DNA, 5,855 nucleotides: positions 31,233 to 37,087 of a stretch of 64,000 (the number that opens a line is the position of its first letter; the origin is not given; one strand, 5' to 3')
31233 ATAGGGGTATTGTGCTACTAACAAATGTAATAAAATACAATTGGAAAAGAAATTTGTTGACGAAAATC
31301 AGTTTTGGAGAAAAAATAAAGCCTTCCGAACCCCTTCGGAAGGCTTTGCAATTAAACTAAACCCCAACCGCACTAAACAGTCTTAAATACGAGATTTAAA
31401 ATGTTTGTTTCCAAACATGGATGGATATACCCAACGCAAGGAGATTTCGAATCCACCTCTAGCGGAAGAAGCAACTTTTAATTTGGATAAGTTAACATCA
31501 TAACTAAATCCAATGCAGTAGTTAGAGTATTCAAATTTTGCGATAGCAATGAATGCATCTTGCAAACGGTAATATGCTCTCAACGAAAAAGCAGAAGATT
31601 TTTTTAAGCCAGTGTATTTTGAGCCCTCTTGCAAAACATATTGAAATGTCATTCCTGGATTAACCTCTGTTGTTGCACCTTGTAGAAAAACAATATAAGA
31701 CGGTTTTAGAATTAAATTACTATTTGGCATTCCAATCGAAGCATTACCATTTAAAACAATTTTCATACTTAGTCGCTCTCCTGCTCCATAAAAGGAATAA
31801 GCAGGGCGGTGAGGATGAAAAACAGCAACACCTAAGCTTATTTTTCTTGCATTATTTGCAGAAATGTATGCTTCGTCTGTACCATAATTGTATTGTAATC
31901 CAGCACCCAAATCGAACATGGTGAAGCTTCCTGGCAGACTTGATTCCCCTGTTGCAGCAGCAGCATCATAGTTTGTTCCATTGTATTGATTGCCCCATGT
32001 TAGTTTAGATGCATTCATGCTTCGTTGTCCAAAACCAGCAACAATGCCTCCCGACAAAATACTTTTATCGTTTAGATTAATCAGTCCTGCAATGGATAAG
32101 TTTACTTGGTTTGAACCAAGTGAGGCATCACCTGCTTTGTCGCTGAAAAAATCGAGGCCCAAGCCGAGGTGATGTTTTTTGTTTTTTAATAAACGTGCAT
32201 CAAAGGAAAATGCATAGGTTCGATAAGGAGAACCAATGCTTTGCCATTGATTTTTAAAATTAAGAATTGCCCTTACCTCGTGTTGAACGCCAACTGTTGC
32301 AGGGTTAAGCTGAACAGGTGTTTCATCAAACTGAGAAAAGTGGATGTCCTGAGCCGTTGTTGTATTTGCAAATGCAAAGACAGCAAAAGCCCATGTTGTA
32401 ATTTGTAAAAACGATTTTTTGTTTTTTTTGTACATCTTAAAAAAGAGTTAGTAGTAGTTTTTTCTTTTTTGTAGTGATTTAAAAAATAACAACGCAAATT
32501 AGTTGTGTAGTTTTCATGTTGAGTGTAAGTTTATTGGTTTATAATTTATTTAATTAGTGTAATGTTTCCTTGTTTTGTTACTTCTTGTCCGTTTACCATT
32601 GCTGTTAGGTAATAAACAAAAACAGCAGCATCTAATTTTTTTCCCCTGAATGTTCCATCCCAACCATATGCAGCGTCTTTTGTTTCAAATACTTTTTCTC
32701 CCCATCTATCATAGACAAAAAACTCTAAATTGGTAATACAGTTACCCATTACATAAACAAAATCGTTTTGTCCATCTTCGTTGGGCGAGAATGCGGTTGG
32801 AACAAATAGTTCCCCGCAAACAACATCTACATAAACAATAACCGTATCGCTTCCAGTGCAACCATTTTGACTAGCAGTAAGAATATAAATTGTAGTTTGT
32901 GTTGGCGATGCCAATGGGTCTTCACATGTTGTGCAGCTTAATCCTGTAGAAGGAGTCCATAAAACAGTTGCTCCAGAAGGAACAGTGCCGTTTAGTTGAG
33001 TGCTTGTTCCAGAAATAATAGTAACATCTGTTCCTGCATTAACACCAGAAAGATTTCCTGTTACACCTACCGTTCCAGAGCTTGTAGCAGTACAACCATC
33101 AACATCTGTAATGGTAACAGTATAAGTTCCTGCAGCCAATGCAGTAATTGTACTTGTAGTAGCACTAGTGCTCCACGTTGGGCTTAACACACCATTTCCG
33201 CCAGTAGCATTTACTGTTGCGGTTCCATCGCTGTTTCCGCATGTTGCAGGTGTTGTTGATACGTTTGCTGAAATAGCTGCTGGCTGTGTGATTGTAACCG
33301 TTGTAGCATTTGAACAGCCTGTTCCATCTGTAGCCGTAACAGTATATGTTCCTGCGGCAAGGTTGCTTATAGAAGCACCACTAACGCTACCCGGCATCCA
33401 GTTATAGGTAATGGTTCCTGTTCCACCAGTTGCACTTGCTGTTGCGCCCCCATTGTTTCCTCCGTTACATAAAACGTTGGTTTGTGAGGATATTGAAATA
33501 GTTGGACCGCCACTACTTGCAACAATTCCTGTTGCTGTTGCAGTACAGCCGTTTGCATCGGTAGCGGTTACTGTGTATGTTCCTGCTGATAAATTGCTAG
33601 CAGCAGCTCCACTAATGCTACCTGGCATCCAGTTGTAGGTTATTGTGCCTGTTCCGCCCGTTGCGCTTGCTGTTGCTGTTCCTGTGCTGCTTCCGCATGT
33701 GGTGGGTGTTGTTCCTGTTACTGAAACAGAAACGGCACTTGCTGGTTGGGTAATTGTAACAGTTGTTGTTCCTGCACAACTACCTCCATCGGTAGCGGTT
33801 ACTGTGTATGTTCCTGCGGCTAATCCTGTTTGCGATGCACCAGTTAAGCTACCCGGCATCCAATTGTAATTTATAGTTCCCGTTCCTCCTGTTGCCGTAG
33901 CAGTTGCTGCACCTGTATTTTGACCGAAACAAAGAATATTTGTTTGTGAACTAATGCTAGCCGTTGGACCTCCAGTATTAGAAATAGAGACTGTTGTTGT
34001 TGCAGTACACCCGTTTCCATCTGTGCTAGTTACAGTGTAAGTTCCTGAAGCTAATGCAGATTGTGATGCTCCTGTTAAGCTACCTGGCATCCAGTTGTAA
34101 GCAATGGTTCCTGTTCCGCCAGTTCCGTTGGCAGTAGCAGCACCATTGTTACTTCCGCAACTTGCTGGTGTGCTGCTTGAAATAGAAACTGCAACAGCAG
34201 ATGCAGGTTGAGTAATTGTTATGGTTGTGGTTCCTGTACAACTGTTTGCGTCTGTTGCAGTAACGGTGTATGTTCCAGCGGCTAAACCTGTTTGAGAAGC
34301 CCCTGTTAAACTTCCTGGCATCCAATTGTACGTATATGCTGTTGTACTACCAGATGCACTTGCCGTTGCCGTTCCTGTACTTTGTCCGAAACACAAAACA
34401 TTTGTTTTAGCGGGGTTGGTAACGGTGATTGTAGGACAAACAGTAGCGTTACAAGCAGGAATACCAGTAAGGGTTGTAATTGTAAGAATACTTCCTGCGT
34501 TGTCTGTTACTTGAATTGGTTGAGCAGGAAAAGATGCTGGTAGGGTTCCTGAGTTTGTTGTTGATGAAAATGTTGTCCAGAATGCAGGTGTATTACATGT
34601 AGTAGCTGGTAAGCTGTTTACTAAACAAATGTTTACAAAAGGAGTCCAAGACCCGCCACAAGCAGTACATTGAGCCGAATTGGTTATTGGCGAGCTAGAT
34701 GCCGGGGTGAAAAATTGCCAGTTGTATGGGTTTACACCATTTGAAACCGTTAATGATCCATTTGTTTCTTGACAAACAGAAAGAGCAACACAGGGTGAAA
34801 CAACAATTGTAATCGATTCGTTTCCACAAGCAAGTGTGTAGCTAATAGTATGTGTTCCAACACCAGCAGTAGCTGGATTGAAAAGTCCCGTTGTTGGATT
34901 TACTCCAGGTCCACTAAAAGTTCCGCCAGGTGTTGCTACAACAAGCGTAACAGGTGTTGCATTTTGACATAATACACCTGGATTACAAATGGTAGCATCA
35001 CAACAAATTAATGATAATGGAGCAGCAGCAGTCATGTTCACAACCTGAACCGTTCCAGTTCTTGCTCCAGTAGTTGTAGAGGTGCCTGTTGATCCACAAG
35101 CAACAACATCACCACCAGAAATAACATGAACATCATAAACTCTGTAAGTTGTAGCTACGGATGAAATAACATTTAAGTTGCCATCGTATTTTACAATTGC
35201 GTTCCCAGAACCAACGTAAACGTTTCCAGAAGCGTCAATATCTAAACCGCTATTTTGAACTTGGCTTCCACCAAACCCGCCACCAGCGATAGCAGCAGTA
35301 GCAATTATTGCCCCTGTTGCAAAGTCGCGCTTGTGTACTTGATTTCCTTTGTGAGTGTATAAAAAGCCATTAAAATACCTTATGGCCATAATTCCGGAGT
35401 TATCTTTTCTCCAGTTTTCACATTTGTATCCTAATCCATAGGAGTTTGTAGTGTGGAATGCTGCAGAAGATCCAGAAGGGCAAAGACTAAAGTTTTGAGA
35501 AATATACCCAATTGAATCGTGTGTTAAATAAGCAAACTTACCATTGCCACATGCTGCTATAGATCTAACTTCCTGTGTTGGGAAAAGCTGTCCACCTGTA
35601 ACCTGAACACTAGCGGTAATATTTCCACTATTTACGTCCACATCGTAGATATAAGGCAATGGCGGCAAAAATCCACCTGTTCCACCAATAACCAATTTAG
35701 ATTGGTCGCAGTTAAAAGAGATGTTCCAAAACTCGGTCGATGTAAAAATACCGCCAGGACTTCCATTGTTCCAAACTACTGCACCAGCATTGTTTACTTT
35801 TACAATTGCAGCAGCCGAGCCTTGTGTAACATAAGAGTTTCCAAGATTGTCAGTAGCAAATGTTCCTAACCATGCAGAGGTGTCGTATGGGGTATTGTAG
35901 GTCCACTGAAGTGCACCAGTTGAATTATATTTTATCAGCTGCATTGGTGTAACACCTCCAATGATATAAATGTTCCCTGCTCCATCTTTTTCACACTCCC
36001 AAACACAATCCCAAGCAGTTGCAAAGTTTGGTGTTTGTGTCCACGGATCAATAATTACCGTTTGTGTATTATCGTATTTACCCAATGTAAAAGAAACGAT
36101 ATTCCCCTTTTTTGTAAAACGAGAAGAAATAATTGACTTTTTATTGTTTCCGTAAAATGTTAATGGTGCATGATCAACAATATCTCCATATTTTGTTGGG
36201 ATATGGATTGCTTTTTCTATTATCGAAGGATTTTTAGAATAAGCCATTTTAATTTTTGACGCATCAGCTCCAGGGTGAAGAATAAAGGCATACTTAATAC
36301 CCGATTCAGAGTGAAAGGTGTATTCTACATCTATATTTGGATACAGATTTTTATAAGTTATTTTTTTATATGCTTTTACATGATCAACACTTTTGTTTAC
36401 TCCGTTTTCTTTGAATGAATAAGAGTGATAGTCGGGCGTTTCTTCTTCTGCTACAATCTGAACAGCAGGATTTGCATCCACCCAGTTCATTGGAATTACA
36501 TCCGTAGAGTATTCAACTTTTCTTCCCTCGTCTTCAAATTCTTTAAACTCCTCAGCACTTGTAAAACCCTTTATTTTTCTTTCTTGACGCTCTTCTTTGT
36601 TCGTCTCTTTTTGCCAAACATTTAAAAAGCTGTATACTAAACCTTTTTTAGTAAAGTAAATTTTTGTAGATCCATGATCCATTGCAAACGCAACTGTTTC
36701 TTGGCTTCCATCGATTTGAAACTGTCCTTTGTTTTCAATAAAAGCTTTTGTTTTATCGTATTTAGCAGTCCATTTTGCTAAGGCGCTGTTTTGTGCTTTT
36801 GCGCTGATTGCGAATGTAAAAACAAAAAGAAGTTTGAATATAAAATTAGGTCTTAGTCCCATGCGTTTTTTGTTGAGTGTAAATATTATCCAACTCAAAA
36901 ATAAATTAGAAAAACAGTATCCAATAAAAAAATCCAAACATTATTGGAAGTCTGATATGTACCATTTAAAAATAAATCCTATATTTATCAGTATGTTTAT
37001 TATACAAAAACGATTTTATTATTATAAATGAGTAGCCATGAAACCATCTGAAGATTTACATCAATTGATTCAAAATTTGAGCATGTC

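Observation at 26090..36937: Co-oriented T9SS cargo array: SprB-like adhesin, PorP/SprF, multihaem cytochrome and FG-GAP/ASPIC protein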

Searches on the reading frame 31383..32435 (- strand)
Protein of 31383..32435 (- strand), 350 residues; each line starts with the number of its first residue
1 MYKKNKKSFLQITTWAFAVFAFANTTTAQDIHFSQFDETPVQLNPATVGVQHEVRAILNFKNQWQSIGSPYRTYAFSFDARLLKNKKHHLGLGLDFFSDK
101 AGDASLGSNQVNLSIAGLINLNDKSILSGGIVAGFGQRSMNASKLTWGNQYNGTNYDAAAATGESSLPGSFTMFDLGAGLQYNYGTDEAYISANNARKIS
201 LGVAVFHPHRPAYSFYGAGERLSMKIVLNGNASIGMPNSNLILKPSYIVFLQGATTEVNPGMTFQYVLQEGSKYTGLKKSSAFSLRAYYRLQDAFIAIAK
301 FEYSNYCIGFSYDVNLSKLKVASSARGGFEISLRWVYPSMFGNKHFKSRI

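Call 3: search_protein_families(library=pfam, proteins=[window:31383-32435:-], max_evalue=0.01)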
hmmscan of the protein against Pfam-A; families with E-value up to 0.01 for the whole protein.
window:31383-32435:- (350 aa): 1 family
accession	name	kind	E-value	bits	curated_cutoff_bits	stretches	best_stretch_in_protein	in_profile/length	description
PF11751.14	PorP_SprF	-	8.6e-36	124.3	22.3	1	27-334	3-272/273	Type IX secretion system membrane protein PorP/SprF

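Call 5: search_protein_families(library=ncbifam, proteins=[window:31383-32435:-], max_evalue=0.01)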
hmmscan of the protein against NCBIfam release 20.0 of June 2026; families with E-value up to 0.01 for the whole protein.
window:31383-32435:- (350 aa): 1 family
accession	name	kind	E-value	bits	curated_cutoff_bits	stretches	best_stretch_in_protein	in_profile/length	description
TIGR03519.1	T9SS_PorP_fam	subfamily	1.5e-47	162.5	90.55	1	17-334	9-289/292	PorP/SprF family type IX secretion system membrane protein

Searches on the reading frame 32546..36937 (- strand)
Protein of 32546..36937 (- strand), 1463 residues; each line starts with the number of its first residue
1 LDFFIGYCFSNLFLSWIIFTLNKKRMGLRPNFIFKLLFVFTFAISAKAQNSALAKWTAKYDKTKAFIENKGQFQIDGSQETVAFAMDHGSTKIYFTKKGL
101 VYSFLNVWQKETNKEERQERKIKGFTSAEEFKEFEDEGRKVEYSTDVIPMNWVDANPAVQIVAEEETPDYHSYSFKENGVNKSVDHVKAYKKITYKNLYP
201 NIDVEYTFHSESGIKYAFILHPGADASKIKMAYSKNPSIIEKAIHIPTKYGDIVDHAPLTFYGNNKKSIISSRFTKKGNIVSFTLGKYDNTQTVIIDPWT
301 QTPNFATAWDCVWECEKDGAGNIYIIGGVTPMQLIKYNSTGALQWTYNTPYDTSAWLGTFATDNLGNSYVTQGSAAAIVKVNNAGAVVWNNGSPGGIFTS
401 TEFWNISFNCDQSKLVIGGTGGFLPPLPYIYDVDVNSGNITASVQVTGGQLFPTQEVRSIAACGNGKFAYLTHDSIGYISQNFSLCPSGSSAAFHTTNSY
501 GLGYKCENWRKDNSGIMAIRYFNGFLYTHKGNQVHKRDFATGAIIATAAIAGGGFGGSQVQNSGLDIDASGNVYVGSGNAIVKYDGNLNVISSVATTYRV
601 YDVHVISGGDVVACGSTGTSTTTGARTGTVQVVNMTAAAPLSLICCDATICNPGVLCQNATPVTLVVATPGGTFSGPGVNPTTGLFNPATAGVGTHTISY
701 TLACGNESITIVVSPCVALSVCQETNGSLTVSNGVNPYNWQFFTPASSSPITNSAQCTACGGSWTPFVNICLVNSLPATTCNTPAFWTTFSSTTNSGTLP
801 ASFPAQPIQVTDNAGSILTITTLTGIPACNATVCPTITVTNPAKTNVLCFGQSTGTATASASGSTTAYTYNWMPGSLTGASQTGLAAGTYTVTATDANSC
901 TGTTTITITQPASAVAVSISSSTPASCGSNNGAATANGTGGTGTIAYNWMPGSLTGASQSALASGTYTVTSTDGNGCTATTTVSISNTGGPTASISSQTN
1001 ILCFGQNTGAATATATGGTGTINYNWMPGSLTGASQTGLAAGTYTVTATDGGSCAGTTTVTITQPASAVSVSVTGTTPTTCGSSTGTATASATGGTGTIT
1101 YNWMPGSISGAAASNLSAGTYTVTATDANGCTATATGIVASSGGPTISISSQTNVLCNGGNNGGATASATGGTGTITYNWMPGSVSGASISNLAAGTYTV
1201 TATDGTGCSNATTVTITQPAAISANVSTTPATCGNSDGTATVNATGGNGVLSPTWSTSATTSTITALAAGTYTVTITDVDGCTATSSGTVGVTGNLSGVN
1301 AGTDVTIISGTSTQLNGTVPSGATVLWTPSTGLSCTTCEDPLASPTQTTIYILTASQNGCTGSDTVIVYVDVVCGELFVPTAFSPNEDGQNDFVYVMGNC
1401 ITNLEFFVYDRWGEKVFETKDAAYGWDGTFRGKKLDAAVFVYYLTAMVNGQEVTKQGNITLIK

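Call 3: search_protein_families(library=pfam, proteins=[window:32546-36937:-], max_evalue=0.01)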
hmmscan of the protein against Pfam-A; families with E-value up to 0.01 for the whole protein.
window:32546-36937:- (1463 aa): 4 families
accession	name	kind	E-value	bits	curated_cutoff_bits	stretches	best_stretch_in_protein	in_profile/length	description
PF25778.1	DUF7948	-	3.7e-48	164.8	27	1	66-299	1-214/214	Domain of unknown function (DUF7948)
PF13573.12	SprB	-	9.4e-21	73.6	28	6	844-876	4-36/37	SprB repeat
PF13585.12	CHU_C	-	7.7e-15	55.2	27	1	1379-1461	3-86/86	CHU_C Type IX secretion signal domain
PF07495.19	Y_Y_Y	-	0.002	18.4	26.6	0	168-199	5-36/65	Y_Y_Y domain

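Call 5: search_protein_families(library=ncbifam, proteins=[window:32546-36937:-], max_evalue=0.01)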
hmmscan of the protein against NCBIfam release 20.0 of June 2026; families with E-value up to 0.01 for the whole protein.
window:32546-36937:- (1463 aa): 1 family
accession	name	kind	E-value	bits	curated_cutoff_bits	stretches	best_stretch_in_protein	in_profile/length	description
TIGR04131.1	Bac_Flav_CTERM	domain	3.9e-13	49.4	35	1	1379-1462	3-84/85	T9SS type B sorting domain-containing protein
